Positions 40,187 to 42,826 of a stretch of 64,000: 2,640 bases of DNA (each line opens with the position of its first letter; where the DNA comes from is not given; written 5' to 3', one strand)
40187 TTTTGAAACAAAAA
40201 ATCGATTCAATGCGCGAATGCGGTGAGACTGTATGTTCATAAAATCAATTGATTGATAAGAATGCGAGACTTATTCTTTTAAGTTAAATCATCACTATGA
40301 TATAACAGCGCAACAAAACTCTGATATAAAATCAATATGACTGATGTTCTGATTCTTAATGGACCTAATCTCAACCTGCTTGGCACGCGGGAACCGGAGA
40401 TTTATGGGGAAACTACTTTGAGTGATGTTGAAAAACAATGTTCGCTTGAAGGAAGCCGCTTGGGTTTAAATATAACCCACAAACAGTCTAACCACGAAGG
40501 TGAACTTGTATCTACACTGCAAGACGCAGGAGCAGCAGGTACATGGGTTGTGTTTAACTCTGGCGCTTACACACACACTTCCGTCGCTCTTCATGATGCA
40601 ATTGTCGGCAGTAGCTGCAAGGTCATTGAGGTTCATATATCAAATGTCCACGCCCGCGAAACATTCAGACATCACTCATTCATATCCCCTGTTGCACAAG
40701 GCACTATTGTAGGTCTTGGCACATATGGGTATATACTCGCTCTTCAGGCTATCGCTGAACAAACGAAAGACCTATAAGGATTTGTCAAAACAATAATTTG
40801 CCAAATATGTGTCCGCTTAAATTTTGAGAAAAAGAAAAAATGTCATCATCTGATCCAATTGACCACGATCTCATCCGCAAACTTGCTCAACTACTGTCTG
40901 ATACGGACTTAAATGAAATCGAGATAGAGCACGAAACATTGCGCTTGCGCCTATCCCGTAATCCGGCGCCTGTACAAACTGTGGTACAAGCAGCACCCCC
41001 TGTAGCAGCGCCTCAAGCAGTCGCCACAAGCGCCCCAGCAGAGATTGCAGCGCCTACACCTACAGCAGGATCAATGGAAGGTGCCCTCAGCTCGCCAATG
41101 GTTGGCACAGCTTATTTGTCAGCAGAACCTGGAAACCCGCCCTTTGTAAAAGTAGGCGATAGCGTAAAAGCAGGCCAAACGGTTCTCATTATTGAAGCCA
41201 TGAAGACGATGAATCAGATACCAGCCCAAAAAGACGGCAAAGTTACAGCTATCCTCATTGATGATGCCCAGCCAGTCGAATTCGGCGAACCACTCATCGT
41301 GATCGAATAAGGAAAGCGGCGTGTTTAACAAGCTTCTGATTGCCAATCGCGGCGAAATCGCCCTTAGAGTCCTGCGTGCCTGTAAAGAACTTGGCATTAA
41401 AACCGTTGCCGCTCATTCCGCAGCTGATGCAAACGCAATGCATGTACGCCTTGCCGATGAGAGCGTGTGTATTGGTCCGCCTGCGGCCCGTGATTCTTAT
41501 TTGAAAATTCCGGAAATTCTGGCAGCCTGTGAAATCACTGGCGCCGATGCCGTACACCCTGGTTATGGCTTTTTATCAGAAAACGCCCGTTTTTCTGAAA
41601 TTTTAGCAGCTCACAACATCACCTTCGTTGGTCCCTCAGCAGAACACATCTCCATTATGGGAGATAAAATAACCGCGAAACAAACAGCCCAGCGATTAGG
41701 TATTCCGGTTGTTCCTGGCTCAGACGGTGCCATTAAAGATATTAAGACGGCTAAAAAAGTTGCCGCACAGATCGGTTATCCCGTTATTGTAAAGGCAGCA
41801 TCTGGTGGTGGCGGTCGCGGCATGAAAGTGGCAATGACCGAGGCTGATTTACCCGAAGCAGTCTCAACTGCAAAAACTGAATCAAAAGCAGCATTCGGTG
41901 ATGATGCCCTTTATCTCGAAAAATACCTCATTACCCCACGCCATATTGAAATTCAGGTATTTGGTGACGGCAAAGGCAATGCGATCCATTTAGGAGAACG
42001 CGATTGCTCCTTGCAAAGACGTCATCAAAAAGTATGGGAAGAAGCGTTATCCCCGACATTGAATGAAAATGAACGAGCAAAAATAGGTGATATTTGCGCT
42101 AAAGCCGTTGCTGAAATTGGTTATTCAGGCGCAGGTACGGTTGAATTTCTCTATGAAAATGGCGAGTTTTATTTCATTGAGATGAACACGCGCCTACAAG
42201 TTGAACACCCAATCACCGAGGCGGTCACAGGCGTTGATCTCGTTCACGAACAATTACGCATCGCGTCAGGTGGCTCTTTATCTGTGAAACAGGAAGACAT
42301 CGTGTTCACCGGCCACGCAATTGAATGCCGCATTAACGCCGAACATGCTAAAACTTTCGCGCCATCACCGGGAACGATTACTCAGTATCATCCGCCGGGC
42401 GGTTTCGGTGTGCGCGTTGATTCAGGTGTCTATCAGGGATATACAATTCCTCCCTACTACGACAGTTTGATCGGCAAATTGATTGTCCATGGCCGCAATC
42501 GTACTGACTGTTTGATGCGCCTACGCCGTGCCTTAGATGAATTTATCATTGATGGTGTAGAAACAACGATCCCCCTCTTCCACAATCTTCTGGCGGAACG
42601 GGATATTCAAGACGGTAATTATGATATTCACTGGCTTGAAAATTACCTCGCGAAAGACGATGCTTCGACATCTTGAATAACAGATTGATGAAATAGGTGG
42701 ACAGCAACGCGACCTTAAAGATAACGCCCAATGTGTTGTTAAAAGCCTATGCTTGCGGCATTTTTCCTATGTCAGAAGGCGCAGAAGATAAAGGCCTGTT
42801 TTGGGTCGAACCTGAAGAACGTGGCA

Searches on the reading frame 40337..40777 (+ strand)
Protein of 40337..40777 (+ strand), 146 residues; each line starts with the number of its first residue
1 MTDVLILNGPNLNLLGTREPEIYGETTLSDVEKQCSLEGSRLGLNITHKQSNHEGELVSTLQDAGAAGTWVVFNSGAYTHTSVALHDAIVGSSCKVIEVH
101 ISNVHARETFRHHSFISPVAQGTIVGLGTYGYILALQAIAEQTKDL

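Call 84: search_protein_families(library=ncbifam, proteins=[window:40337-40777:+], max_evalue=1e-20)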
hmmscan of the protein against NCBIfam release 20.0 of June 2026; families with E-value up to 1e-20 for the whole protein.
window:40337-40777:+ (146 aa): 5 families
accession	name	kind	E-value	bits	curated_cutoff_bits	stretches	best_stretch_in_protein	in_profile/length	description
NF003806.0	PRK05395.1-3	subfamily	6.2e-64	213.9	171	1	2-144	3-145/149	type II 3-dehydroquinate dehydratase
NF003807.0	PRK05395.1-4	subfamily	4.6e-59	198.3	130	1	2-144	4-146/148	type II 3-dehydroquinate dehydratase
TIGR01088.1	aroQ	equivalog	4.5e-55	185.2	169.85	1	4-142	2-140/141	type II 3-dehydroquinate dehydratase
NF003805.0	PRK05395.1-2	subfamily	1.8e-54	183.3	146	1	1-144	1-144/147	type II 3-dehydroquinate dehydratase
NF003804.0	PRK05395.1-1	subfamily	6.2e-54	181.7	195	1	2-144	5-148/151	type II 3-dehydroquinate dehydratase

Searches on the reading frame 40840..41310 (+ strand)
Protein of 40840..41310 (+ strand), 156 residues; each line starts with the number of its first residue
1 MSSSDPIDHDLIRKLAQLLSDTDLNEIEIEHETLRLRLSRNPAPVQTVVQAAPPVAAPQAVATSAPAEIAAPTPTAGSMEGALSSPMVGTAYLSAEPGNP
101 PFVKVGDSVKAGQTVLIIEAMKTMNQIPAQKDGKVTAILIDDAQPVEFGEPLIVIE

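Call 84: search_protein_families(library=ncbifam, proteins=[window:40840-41310:+], max_evalue=1e-20)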
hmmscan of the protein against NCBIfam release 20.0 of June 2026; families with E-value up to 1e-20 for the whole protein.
window:40840-41310:+ (156 aa): 1 family
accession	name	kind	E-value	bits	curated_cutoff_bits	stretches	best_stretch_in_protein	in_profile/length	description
TIGR00531.1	BCCP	equivalog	9e-41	139.9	115.2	1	11-156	5-155/156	acetyl-CoA carboxylase biotin carboxyl carrier protein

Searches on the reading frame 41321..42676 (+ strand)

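Call 84: search_protein_families(library=ncbifam, proteins=[window:41321-42676:+], max_evalue=1e-20)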
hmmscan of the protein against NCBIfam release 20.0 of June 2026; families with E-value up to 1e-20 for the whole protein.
window:41321-42676:+ (451 aa): 11 families
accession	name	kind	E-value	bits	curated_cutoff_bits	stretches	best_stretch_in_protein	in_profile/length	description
NF006367.0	PRK08591.1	subfamily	5.9e-230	763.6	597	1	1-445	1-447/451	acetyl-CoA carboxylase biotin carboxylase subunit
TIGR00514.1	accC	equivalog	1.1e-211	703.5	626.5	1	1-444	1-446/449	acetyl-CoA carboxylase biotin carboxylase subunit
NF006406.0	PRK08654.1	equivalog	9.8e-197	654.4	739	1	1-442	1-443/499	acetyl-CoA carboxylase biotin carboxylase subunit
NF004085.0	PRK05586.1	equivalog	4.7e-191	635.5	723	1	1-444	1-446/448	acetyl-CoA carboxylase biotin carboxylase subunit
NF009471.0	PRK12833.1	equivalog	2.1e-185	616.8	686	1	3-448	6-453/467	acetyl-CoA carboxylase biotin carboxylase subunit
NF006286.0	PRK08462.1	equivalog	8.6e-177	588.4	740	1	3-442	5-444/445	acetyl-CoA carboxylase biotin carboxylase subunit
NF009554.0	PRK12999.1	equivalog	2.4e-173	578.7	965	1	1-441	4-454/1147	pyruvate carboxylase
NF005525.0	PRK07178.1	equivalog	4.9e-168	559.6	768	1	1-442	1-442/471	acetyl-CoA carboxylase biotin carboxylase subunit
NF006287.0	PRK08463.1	equivalog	8.9e-155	516.1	775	1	1-443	1-445/479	acetyl-CoA carboxylase subunit A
TIGR01235.1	pyruv_carbox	equivalog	2.6e-153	512.1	1114.45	1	4-440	1-449/1143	pyruvate carboxylase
TIGR02712.1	urea_carbox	equivalog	2.7e-149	499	1303.85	1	2-445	1-445/1201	urea carboxylase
